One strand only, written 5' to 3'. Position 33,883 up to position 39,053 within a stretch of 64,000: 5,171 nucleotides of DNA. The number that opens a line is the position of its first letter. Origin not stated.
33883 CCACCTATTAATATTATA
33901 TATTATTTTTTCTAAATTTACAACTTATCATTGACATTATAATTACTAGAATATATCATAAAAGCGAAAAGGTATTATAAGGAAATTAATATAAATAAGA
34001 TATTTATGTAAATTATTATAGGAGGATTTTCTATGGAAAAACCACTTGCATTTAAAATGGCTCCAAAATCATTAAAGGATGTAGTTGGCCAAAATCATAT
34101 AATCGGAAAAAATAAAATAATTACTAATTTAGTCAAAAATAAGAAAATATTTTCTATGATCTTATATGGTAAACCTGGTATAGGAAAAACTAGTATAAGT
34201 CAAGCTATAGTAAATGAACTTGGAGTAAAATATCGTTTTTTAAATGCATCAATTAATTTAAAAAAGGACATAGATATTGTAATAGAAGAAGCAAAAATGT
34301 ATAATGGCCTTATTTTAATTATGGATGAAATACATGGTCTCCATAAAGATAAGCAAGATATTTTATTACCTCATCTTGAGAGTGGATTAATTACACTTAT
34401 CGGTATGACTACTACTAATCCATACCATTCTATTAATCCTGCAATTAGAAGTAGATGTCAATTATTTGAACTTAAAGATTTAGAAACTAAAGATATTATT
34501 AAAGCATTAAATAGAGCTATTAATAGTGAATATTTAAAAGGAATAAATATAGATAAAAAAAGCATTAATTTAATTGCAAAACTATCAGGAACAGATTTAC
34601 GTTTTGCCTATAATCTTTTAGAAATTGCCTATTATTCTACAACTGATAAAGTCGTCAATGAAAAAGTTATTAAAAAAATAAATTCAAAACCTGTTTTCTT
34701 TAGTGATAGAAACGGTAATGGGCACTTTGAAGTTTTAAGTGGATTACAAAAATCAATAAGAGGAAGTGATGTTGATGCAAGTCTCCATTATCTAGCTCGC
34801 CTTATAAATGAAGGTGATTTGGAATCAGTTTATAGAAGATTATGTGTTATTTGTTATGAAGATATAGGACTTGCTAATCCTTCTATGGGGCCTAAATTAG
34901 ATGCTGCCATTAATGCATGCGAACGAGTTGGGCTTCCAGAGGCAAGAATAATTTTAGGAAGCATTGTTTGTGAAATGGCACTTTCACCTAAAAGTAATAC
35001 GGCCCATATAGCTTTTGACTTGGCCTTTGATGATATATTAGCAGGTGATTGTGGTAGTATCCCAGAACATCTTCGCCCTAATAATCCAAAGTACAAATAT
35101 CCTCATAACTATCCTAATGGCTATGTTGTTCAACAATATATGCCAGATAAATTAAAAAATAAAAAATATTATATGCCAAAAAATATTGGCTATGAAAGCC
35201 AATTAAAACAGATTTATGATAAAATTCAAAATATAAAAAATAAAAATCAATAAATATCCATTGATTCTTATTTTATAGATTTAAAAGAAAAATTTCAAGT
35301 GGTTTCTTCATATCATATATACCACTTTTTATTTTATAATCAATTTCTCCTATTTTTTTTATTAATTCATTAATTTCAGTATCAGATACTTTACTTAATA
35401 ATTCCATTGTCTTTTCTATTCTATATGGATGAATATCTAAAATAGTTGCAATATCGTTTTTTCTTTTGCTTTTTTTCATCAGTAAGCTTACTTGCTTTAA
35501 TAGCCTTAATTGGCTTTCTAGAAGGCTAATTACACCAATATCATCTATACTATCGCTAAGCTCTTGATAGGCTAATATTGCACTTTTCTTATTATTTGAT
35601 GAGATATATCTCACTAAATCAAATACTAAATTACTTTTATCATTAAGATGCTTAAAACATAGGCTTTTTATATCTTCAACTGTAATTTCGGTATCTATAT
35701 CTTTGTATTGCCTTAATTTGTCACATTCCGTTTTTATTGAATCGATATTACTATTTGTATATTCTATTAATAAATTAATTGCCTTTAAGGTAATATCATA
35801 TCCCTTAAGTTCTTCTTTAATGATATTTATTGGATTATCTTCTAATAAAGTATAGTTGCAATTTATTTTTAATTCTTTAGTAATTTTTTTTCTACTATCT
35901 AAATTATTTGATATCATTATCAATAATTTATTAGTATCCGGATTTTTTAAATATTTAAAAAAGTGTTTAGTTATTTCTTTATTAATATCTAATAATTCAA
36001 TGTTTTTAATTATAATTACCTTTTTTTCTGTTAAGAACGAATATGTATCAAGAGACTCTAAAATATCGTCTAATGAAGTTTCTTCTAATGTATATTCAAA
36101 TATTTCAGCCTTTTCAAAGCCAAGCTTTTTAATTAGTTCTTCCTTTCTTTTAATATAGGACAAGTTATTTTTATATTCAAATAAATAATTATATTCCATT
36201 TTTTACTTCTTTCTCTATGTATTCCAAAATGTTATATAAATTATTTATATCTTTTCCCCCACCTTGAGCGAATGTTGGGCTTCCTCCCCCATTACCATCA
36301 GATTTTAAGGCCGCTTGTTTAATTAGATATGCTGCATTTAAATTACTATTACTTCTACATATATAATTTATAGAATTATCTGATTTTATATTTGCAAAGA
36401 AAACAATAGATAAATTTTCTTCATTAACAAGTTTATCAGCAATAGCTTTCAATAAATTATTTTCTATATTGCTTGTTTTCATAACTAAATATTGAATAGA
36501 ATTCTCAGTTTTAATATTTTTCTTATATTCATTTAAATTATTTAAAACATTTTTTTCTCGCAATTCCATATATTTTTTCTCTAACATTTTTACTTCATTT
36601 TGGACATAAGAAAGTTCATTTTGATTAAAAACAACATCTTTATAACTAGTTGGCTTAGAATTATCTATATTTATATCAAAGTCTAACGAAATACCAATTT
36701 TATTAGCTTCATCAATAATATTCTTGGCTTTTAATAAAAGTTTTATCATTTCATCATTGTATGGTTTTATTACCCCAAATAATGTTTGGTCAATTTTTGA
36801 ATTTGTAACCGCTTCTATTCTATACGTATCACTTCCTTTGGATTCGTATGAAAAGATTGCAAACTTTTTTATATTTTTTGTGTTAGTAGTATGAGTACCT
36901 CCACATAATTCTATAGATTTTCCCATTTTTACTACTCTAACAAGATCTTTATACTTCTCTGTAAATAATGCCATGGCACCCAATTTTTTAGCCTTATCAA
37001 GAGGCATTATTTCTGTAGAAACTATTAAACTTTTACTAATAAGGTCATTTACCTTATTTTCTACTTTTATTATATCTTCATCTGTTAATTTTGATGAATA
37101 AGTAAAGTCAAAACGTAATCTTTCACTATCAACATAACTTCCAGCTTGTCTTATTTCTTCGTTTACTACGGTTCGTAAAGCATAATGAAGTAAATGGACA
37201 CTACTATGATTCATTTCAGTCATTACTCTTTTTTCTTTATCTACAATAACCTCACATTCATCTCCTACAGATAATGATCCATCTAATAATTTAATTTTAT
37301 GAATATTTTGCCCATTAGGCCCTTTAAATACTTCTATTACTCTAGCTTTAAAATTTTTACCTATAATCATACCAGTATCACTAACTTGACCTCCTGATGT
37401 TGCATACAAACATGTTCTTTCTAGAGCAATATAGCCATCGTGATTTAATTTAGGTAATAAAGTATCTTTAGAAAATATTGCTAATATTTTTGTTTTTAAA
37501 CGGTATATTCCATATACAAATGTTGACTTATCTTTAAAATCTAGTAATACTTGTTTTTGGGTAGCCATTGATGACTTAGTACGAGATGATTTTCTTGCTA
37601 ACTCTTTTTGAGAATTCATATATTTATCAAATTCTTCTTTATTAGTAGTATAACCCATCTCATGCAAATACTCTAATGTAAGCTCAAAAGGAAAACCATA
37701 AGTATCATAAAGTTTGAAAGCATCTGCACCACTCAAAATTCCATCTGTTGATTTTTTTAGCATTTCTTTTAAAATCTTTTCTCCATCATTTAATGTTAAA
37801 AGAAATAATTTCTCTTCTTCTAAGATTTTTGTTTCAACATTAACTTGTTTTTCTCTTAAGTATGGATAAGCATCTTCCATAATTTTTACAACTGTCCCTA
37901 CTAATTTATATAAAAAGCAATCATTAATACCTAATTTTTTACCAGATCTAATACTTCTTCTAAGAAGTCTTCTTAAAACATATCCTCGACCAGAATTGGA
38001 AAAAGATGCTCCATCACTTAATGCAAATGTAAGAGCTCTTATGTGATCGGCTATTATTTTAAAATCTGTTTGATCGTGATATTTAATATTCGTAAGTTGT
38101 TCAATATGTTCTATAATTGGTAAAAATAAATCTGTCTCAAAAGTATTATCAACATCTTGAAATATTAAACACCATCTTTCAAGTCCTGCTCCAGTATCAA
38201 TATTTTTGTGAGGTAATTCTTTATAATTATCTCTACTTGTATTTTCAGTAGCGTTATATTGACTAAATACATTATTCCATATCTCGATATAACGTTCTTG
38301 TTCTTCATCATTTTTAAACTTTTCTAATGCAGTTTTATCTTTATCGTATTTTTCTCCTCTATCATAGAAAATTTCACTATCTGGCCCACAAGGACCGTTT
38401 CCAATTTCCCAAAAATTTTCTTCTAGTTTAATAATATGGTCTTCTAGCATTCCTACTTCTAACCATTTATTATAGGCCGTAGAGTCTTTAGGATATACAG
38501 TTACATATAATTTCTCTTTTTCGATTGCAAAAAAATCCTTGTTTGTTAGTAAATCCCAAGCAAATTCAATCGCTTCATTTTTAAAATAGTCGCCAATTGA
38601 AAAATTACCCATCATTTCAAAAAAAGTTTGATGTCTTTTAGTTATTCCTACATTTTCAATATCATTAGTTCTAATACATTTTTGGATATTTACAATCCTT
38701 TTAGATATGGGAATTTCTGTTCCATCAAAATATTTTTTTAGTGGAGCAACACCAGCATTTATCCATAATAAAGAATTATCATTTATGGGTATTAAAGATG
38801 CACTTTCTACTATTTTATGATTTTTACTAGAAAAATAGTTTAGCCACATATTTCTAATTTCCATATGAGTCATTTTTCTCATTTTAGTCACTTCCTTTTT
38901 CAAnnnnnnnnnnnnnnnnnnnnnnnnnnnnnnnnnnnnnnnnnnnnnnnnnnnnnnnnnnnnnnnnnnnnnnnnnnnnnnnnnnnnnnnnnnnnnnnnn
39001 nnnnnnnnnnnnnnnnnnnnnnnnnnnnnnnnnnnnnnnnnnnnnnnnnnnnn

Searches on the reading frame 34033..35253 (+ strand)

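Call 11: search_protein_families(library=pfam, proteins=[window:34033-35253:+], max_evalue=0.001)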
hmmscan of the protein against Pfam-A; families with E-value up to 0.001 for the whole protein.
window:34033-35253:+ (406 aa): 7 families
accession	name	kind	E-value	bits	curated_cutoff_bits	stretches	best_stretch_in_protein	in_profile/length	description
PF12002.13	MgsA_C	-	9.7e-50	169.2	27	1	244-398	1-166/167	MgsA AAA+ ATPase C terminal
PF00004.35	AAA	-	3.3e-15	57.1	21.2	1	42-144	1-125/131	ATPase family associated with various cellular activities (AAA)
PF05496.18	RuvB_N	-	1.6e-14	54.4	27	1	10-122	2-115/159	Holliday junction DNA helicase RuvB P-loop domain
PF16193.11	AAA_assoc_2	-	3.7e-14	53.2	34.3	1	170-243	4-81/81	AAA C-terminal domain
PF06068.19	TIP49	-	1.7e-05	24.6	23.8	1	13-71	22-82/347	TIP49 P-loop domain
PF07728.20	AAA_5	-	0.00013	22.4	22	0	42-119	2-94/139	AAA domain (dynein-related subfamily)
PF00931.28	NB-ARC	-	0.00023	21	23.5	1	26-63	5-43/248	NB-ARC domain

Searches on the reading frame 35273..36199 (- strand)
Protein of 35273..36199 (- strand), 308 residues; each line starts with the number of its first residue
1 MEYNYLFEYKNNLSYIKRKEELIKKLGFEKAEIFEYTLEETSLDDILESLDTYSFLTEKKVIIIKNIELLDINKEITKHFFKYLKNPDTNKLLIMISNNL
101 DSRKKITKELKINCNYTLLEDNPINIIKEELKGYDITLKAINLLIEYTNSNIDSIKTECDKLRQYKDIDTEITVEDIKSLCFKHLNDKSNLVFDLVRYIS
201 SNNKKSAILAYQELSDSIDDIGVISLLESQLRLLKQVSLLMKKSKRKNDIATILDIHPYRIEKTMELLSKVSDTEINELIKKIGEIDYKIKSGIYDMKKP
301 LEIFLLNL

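Call 11: search_protein_families(library=pfam, proteins=[window:35273-36199:-], max_evalue=0.001)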
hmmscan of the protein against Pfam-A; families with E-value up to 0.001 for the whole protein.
window:35273-36199:- (308 aa): 2 families
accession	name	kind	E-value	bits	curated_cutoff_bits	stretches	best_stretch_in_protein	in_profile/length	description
PF21694.2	DNA_pol3_delta_C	-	2.4e-24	86.1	27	1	191-307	3-120/121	DNA polymerase III delta subunit, C-terminal domain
PF06144.19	DNA_pol3_delta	-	1.8e-11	44.5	21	1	18-113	14-117/124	DNA polymerase III, delta subunit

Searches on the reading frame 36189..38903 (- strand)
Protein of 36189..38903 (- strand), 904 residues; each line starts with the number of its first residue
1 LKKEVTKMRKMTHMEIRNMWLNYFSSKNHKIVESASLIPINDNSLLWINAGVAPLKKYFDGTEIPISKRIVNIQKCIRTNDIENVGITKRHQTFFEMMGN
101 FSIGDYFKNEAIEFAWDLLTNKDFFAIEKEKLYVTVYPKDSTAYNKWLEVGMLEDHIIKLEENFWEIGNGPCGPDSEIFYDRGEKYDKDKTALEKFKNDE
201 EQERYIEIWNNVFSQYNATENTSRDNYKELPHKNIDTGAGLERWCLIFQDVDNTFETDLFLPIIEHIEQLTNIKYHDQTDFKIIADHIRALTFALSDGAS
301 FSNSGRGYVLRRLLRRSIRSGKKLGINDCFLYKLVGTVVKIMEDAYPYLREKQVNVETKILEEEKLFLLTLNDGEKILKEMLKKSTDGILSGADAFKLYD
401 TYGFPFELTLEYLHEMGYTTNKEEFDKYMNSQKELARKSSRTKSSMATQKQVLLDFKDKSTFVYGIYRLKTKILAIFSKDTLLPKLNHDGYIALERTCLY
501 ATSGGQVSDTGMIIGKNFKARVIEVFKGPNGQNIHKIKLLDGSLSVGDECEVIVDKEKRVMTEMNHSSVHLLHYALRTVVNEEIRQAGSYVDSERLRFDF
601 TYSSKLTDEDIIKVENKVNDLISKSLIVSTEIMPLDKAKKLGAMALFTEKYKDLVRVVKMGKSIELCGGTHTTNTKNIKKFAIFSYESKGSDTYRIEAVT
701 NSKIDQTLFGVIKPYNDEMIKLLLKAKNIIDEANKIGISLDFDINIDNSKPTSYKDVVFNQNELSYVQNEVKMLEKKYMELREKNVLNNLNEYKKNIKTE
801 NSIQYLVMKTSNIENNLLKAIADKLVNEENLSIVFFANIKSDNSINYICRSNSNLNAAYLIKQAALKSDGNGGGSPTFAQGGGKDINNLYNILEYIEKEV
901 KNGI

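Call 11: search_protein_families(library=pfam, proteins=[window:36189-38903:-], max_evalue=0.001)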
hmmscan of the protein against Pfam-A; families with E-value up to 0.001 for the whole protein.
window:36189-38903:- (904 aa): 3 families
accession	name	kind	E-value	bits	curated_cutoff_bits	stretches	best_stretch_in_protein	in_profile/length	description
PF01411.24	tRNA-synt_2c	-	1.2e-179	598.8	30.3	1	15-557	1-551/552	tRNA synthetases class II (A)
PF02272.25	DHHA1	-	3.5e-15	56.8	25.9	1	804-901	3-101/102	DHHA1 domain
PF07973.19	tRNA_SAD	-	1.5e-13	50.9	24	1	655-697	1-44/44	Threonyl and Alanyl tRNA synthetase second additional domain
